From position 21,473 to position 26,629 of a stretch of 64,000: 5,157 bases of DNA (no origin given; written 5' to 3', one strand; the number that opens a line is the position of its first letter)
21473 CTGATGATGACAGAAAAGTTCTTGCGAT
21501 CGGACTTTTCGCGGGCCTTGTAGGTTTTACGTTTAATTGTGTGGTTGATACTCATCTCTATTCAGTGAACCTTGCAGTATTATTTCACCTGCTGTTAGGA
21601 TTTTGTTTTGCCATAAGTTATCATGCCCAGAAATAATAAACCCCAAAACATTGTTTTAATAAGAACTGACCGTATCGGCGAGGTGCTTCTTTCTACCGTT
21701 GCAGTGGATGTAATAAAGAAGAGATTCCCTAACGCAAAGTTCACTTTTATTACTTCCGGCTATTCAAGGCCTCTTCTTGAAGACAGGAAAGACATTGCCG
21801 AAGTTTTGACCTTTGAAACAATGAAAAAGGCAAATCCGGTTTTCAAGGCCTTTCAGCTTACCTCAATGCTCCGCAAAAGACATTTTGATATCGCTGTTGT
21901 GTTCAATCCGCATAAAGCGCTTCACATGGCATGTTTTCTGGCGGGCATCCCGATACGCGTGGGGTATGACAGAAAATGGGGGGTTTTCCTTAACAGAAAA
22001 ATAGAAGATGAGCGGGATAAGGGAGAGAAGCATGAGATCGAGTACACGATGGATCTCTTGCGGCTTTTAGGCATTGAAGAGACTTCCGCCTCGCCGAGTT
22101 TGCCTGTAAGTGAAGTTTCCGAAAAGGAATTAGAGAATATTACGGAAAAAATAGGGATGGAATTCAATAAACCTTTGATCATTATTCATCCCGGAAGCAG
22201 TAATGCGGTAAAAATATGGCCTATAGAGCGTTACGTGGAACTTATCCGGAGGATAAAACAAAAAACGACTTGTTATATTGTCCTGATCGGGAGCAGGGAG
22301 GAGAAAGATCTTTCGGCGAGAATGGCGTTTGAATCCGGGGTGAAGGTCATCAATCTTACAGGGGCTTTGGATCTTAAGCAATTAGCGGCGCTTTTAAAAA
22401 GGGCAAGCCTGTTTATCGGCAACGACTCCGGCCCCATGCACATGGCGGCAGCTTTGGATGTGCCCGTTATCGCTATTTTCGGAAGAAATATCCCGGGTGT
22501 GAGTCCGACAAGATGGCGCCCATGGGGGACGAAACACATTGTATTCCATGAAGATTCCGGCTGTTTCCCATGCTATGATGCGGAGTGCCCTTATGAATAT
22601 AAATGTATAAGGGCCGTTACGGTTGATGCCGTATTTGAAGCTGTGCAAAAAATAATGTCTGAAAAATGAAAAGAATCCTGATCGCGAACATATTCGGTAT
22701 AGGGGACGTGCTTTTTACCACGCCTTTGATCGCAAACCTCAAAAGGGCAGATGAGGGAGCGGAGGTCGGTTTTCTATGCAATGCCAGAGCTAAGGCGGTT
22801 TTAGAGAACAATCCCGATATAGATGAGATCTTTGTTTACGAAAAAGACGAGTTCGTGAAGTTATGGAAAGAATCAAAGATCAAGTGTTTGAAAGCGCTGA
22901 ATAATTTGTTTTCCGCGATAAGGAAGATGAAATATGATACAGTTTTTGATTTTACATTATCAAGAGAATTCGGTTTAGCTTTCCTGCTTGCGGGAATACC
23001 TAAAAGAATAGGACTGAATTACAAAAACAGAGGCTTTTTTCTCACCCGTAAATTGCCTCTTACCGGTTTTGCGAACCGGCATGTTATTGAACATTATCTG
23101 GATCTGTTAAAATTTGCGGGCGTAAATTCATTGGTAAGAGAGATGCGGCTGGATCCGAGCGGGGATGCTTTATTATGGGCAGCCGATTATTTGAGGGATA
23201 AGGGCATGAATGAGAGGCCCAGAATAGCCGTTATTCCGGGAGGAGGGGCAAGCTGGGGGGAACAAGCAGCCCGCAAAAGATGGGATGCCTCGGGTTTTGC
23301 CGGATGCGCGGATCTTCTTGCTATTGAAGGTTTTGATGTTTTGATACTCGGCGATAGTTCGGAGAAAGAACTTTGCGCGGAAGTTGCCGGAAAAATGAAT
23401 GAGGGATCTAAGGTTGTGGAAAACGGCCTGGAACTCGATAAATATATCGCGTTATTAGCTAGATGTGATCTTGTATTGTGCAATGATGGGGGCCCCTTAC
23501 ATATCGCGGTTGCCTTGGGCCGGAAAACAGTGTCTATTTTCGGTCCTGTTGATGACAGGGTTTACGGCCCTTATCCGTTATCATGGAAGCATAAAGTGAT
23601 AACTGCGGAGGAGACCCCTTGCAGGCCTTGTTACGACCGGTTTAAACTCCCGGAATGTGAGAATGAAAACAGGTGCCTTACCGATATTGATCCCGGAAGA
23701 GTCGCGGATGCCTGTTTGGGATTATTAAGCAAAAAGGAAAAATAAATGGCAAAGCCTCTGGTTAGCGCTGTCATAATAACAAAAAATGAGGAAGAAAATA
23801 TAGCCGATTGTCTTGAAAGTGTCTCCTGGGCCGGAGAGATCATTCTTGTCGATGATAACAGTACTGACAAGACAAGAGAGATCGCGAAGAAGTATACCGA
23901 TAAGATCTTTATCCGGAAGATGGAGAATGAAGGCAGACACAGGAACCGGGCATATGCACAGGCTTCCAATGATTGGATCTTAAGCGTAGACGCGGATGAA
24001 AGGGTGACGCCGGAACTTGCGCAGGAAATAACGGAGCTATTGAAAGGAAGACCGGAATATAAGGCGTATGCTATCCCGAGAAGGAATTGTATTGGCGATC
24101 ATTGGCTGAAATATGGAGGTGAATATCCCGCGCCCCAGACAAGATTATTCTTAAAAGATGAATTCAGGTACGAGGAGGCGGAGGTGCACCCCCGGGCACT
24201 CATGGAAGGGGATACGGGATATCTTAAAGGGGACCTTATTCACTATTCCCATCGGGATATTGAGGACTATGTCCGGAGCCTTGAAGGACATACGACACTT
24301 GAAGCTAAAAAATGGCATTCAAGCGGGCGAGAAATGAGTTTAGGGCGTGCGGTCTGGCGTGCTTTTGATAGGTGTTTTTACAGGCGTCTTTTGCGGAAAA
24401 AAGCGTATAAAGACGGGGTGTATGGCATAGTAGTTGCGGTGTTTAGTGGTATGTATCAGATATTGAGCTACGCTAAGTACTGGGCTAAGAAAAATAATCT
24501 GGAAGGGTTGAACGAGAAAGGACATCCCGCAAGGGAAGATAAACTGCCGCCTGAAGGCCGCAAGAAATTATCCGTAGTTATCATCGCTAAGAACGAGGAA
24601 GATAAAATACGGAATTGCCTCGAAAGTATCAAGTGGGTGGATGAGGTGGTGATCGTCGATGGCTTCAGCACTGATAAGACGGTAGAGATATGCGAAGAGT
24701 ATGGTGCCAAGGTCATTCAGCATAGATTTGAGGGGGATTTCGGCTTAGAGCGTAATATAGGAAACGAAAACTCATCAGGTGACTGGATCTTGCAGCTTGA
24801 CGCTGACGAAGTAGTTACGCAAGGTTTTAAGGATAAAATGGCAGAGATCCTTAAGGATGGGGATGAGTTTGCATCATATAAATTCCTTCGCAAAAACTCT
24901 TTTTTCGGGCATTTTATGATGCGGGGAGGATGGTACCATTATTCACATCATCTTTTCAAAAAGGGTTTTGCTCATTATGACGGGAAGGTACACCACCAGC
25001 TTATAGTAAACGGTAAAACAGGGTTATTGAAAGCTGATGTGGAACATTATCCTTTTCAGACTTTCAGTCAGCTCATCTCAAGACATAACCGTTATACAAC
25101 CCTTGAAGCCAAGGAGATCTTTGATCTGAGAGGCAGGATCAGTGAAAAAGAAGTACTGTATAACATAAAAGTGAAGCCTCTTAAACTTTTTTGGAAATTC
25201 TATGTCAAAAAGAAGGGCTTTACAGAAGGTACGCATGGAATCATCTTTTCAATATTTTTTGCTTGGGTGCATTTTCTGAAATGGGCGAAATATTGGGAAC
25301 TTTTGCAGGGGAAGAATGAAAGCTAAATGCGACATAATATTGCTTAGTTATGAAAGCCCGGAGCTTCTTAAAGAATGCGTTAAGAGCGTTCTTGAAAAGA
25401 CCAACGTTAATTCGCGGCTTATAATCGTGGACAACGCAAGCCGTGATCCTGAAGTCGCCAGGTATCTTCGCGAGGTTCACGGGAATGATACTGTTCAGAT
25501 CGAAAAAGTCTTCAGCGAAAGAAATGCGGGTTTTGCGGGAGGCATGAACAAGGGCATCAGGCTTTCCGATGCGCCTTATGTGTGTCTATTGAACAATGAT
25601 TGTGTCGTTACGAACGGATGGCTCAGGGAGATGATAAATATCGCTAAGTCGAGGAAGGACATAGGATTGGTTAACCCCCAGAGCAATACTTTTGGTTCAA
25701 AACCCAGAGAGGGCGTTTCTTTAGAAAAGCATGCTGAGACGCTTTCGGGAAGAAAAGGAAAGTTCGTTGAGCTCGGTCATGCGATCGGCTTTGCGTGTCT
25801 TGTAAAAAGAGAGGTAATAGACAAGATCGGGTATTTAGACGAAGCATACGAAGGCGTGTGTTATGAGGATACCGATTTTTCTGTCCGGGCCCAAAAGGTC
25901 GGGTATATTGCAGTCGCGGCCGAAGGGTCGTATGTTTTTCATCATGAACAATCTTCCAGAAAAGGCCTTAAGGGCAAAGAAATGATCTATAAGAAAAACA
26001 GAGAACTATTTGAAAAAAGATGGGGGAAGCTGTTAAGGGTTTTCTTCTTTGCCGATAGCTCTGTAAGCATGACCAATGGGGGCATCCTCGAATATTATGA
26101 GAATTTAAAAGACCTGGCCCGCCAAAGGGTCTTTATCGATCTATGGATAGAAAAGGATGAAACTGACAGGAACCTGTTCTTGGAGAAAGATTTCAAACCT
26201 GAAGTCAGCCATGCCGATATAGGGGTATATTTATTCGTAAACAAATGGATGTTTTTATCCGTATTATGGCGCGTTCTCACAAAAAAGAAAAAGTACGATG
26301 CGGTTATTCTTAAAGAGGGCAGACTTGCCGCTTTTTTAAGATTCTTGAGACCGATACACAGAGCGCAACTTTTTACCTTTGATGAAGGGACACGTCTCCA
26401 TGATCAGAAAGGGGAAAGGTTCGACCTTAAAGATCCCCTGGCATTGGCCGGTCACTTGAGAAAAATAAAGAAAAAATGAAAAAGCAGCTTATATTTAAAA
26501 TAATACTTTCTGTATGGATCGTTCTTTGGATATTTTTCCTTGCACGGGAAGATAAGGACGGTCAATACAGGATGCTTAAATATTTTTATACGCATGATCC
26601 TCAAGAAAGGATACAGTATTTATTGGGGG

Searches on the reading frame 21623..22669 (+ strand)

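Call 37: search_protein_families(library=pfam, proteins=[window:21623-22669:+], max_evalue=0.00001)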
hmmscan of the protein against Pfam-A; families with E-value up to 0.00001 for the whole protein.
window:21623-22669:+ (348 aa): 1 family
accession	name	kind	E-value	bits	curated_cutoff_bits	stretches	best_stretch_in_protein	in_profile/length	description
PF01075.23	Glyco_transf_9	-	4.9e-43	147.7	22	1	78-325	3-244/247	Glycosyltransferase family 9 (heptosyltransferase)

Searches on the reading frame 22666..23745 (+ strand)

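Call 37: search_protein_families(library=pfam, proteins=[window:22666-23745:+], max_evalue=0.00001)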
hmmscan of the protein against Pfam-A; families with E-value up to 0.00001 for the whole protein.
window:22666-23745:+ (359 aa): 1 family
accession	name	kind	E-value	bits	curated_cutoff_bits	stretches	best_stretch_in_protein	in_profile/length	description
PF01075.23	Glyco_transf_9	-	3.9e-27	95.6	22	1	81-325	4-239/247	Glycosyltransferase family 9 (heptosyltransferase)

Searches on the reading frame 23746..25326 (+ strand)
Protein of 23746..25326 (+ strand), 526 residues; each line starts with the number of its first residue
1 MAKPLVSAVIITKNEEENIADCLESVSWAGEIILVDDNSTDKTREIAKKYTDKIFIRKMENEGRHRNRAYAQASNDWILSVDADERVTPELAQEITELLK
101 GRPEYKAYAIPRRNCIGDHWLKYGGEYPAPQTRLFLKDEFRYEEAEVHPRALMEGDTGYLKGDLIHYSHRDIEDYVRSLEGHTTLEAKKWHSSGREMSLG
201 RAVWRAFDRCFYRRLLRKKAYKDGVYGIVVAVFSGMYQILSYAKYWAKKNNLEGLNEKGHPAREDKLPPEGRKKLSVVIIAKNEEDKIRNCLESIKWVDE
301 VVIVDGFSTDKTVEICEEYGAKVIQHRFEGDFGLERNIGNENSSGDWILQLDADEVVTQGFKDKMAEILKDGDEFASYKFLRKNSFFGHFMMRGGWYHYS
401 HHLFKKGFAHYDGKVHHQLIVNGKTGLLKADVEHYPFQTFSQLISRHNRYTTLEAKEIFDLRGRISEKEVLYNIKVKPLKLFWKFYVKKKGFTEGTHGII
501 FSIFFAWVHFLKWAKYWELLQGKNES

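Call 37: search_protein_families(library=pfam, proteins=[window:23746-25326:+], max_evalue=0.00001)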
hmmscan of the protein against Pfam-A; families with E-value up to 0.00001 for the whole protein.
window:23746-25326:+ (526 aa): 4 families
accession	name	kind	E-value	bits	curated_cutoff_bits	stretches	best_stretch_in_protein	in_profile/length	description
PF00535.33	Glycos_transf_2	-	1.5e-45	155.6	23.3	2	276-406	1-140/168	Glycosyl transferase family 2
PF13704.12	Glyco_tranf_2_4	-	3.6e-13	50.3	27.5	0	29-87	19-84/98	Glycosyl transferase family 2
PF13641.12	Glyco_tranf_2_3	-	3.7e-08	34.1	27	0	6-162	3-161/230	Glycosyltransferase like family 2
PF10111.15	Glyco_tranf_2_2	-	8e-08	32.5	27.3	0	276-369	1-106/276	Glycosyltransferase like family 2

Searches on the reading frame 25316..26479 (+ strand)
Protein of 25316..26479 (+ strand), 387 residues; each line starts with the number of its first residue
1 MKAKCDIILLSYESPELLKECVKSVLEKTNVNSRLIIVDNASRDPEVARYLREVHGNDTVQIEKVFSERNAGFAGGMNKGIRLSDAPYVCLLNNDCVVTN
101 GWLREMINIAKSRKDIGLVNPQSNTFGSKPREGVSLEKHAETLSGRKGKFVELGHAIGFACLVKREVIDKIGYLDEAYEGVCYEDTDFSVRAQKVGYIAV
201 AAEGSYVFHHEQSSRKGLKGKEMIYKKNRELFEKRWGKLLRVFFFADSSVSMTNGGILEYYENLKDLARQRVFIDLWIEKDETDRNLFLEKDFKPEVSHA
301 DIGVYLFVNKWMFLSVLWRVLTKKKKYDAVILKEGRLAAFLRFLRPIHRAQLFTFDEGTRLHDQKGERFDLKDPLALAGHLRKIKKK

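Call 37: search_protein_families(library=pfam, proteins=[window:25316-26479:+], max_evalue=0.00001)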
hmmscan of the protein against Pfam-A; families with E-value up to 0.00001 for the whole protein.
window:25316-26479:+ (387 aa): 3 families
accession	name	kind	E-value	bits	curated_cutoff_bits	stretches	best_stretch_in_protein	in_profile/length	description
PF00535.33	Glycos_transf_2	-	1.1e-21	78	23.3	1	7-172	2-168/168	Glycosyl transferase family 2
PF13641.12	Glyco_tranf_2_3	-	9.3e-09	36.1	27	1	7-214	5-216/230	Glycosyltransferase like family 2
PF13712.12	Glyco_tranf_2_5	-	5.4e-06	26.7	27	0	38-119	6-88/210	Glycosyltransferase like family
